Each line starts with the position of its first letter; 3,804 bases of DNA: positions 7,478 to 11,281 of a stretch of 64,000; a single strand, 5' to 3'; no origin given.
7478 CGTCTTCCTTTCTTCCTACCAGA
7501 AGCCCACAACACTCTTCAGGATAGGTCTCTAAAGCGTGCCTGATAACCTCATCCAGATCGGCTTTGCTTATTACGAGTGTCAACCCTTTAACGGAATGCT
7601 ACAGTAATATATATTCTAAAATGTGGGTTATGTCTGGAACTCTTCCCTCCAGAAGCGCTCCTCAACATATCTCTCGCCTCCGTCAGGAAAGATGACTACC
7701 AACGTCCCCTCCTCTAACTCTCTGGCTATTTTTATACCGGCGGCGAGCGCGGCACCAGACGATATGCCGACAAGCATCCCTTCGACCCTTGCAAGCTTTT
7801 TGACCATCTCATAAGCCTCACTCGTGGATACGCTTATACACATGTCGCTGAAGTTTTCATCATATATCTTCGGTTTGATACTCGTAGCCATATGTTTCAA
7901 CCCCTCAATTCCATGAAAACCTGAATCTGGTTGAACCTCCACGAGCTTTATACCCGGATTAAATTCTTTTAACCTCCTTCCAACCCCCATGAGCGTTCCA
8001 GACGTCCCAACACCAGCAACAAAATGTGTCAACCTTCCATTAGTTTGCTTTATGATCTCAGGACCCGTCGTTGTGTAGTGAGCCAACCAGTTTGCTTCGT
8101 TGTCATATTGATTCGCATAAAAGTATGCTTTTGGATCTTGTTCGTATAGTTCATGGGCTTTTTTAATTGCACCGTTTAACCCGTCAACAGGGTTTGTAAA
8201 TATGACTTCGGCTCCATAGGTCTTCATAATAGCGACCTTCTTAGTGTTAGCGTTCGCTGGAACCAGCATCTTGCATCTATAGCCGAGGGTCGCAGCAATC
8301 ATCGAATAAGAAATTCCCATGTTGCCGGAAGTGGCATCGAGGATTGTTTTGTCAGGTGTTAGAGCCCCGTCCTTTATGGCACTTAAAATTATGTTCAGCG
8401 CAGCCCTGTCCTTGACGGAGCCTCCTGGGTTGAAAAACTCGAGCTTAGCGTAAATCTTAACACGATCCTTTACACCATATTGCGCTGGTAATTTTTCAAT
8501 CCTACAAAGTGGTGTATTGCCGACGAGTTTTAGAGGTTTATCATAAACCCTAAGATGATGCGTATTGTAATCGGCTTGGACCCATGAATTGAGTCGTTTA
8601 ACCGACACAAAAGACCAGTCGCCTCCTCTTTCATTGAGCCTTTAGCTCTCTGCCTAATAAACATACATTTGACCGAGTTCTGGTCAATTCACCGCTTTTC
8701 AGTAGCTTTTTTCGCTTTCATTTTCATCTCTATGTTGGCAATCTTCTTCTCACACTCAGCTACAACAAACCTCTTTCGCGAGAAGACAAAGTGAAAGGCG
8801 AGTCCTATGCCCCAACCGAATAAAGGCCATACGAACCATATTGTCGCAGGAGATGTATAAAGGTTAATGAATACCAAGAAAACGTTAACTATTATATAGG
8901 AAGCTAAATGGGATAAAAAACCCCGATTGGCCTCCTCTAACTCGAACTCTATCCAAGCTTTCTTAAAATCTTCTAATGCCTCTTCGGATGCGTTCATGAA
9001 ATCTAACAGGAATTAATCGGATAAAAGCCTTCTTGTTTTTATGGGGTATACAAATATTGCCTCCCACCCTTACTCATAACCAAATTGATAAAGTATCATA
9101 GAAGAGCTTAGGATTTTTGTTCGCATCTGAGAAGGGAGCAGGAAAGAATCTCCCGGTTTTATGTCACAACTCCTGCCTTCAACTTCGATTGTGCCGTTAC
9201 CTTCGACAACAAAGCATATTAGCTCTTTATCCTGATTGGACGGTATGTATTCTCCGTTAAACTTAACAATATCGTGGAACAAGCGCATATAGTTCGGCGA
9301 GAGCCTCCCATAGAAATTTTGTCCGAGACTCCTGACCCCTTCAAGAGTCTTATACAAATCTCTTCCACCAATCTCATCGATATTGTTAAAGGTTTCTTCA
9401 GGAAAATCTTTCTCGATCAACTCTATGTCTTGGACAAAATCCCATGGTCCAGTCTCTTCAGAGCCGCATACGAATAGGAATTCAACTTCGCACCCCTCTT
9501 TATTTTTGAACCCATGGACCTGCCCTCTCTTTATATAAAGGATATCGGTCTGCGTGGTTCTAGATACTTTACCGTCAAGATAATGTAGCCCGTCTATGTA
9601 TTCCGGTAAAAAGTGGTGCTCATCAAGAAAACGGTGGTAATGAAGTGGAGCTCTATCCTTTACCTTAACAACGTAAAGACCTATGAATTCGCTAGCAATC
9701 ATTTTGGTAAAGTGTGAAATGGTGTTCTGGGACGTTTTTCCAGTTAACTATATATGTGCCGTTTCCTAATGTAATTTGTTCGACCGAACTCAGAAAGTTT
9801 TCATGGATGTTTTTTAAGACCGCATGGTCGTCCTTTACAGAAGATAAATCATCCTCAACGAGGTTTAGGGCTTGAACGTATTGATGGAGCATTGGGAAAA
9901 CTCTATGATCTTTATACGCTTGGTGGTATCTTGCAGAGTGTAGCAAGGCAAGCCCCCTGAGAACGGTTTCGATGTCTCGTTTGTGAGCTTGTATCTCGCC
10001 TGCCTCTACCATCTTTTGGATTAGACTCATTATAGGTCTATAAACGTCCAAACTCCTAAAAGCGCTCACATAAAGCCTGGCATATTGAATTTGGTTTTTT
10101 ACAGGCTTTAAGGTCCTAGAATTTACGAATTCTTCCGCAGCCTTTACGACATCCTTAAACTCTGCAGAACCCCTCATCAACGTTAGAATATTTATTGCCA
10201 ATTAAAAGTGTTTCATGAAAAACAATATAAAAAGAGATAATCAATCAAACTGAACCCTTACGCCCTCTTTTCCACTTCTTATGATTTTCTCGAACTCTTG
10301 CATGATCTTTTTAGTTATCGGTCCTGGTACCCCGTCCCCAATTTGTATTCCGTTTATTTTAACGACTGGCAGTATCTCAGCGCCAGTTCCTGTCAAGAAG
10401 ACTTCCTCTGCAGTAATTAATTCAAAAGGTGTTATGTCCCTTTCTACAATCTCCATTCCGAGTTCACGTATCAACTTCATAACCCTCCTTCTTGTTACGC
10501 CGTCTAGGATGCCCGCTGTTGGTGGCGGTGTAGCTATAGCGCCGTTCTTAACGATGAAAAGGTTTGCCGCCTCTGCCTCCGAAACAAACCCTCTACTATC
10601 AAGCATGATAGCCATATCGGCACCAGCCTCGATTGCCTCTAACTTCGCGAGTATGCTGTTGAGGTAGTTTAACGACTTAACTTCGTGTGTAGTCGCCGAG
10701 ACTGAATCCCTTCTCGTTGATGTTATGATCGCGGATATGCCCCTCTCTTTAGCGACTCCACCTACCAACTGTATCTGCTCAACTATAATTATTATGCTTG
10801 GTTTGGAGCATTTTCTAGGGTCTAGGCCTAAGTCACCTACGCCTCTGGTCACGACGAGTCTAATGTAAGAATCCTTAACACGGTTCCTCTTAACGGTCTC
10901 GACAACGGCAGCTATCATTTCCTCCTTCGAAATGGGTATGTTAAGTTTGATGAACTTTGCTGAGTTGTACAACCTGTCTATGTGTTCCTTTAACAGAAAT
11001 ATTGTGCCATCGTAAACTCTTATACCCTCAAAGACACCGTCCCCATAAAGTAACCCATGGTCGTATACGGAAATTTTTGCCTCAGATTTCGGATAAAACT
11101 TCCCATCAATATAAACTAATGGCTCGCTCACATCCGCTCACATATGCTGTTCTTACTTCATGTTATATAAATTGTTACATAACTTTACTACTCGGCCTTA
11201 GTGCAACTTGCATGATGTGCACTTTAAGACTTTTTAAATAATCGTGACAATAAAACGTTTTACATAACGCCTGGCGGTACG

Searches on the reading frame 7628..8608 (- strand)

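Call 69: search_protein_families(library=pfam, proteins=[window:7628-8608:-], max_evalue=0.001)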
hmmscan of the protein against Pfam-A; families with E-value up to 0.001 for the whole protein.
window:7628-8608:- (326 aa): 1 family
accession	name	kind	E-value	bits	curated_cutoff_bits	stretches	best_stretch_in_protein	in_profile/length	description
PF00291.31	PALP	-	1.1e-72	245.3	35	1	28-309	4-295/295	Pyridoxal-phosphate dependent enzyme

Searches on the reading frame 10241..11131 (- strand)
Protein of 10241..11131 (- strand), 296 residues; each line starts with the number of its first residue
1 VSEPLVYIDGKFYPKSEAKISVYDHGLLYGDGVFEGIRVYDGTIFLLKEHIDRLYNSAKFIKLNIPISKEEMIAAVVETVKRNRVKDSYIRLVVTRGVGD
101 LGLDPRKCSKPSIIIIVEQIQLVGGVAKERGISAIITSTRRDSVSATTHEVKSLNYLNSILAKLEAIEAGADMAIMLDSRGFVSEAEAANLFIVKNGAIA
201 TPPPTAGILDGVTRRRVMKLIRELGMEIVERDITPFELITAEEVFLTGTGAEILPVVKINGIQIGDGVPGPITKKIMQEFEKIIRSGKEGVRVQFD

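Call 13: search_protein_families(library=pfam, proteins=[window:10241-11131:-], max_evalue=0.00001)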
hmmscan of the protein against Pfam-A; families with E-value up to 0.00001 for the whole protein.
window:10241-11131:- (296 aa): 1 family
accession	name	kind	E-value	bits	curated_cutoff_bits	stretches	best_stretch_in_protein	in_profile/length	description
PF01063.24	Aminotran_4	-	7.7e-64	216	28.5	1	32-259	1-223/223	Amino-transferase class IV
